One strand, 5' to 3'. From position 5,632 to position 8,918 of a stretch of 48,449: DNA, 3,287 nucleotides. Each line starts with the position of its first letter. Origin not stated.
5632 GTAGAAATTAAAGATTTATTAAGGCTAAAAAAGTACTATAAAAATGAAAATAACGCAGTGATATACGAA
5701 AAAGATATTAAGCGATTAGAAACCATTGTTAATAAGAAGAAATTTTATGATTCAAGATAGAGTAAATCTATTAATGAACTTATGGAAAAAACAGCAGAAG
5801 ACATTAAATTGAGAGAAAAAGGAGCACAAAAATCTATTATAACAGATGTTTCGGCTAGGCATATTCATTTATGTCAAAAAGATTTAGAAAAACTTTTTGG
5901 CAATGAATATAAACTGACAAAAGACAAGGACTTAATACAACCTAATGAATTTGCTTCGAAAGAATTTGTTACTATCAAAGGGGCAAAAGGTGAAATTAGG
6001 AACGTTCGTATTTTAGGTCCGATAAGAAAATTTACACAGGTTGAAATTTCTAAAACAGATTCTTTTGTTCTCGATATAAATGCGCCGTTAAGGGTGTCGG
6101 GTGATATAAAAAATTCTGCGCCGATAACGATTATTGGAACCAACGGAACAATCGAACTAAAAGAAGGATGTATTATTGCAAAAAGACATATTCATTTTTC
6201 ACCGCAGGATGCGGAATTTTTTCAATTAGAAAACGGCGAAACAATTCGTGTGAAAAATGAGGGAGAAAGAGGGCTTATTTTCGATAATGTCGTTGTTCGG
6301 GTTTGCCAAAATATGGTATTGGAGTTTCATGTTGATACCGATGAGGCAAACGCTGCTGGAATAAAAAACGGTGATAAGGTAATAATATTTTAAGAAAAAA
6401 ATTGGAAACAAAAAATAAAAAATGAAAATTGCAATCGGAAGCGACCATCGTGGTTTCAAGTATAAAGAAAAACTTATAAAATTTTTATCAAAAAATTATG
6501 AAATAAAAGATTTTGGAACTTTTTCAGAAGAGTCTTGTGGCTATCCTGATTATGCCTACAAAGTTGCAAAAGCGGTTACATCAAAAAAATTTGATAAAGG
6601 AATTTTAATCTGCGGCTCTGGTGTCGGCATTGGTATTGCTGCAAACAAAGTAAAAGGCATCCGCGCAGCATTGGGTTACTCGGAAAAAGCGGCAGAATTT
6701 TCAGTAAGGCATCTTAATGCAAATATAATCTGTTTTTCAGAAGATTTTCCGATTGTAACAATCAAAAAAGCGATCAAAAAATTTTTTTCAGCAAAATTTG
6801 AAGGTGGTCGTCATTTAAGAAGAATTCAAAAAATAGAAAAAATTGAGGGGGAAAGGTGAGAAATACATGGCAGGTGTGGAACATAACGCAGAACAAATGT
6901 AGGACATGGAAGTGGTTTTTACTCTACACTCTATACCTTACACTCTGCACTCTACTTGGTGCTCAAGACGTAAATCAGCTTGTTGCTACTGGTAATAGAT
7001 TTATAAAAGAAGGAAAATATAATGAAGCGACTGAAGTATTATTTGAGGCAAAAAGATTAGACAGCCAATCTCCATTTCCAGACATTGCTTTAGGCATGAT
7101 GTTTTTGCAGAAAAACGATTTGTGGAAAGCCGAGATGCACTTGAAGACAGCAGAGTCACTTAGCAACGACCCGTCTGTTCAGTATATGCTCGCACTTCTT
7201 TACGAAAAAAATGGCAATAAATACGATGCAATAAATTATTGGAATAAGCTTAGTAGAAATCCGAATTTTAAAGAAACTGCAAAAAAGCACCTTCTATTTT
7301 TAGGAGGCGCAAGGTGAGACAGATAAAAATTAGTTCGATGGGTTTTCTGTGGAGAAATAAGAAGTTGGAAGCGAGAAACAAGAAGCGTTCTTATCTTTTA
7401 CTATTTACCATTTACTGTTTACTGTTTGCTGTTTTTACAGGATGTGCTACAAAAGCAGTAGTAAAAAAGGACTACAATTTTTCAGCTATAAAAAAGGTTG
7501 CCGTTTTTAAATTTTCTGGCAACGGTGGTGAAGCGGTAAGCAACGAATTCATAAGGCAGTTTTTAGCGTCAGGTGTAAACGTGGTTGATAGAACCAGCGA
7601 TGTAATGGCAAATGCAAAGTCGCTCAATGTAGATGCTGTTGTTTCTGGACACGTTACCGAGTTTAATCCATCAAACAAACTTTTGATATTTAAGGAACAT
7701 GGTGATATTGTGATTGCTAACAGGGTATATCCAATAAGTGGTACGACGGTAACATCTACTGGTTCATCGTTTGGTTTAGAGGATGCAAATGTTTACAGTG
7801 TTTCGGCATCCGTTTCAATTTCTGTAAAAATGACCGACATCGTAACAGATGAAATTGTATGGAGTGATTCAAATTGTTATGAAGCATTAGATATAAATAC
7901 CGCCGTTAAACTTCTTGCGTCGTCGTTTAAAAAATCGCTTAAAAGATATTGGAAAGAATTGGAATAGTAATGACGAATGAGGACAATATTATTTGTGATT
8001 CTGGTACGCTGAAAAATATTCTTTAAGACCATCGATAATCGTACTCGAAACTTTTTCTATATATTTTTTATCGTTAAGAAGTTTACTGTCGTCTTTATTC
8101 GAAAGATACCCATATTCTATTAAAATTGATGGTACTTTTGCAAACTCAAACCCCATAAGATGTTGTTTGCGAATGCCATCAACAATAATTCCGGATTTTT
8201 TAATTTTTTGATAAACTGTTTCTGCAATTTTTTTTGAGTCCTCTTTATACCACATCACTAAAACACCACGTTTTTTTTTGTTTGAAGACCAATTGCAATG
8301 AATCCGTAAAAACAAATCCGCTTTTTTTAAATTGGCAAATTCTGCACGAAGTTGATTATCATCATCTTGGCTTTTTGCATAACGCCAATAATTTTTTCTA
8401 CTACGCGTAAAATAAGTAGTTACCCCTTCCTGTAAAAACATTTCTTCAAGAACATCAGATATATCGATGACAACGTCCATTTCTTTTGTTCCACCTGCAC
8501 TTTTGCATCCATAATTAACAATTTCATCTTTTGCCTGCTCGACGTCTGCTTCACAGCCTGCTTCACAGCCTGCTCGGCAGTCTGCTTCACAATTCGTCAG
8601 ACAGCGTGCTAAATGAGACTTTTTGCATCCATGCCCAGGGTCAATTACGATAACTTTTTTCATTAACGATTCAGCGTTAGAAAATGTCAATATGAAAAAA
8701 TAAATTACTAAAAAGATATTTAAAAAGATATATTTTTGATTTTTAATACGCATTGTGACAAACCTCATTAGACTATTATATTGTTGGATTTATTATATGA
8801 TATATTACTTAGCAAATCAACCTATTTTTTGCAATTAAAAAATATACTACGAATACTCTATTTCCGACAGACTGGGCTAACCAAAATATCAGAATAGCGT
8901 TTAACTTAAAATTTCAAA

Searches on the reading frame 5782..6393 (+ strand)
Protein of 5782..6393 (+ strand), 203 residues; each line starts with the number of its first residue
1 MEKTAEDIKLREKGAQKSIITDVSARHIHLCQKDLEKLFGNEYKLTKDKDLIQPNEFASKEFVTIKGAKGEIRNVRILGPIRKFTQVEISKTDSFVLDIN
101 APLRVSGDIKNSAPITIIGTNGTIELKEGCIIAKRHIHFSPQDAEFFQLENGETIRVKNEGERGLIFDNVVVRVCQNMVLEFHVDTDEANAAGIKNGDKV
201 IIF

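Call 69: search_protein_families(library=pfam, proteins=[window:5782-6393:+], max_evalue=0.00001)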
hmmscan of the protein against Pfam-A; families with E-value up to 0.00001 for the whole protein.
window:5782-6393:+ (203 aa): 1 family
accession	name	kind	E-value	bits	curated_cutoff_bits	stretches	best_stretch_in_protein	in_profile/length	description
PF06130.18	PTAC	-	7.4e-74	247.8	25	1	22-195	3-176/176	Phosphate propanoyltransferase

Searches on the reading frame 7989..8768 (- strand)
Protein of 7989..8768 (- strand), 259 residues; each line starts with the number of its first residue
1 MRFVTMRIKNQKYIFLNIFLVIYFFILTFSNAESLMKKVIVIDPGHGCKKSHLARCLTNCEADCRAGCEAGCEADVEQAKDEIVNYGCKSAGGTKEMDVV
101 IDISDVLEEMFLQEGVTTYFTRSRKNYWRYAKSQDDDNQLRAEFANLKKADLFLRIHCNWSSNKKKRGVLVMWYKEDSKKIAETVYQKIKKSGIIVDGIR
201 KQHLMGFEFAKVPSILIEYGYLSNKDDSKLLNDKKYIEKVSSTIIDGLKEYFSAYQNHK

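Call 69: search_protein_families(library=pfam, proteins=[window:7989-8768:-], max_evalue=0.00001)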
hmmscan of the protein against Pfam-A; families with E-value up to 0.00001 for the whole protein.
window:7989-8768:- (259 aa): 1 family
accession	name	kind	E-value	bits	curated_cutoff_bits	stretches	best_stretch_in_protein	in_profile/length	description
PF01520.23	Amidase_3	-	9.4e-33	114.1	27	1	40-249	1-173/174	N-acetylmuramoyl-L-alanine amidase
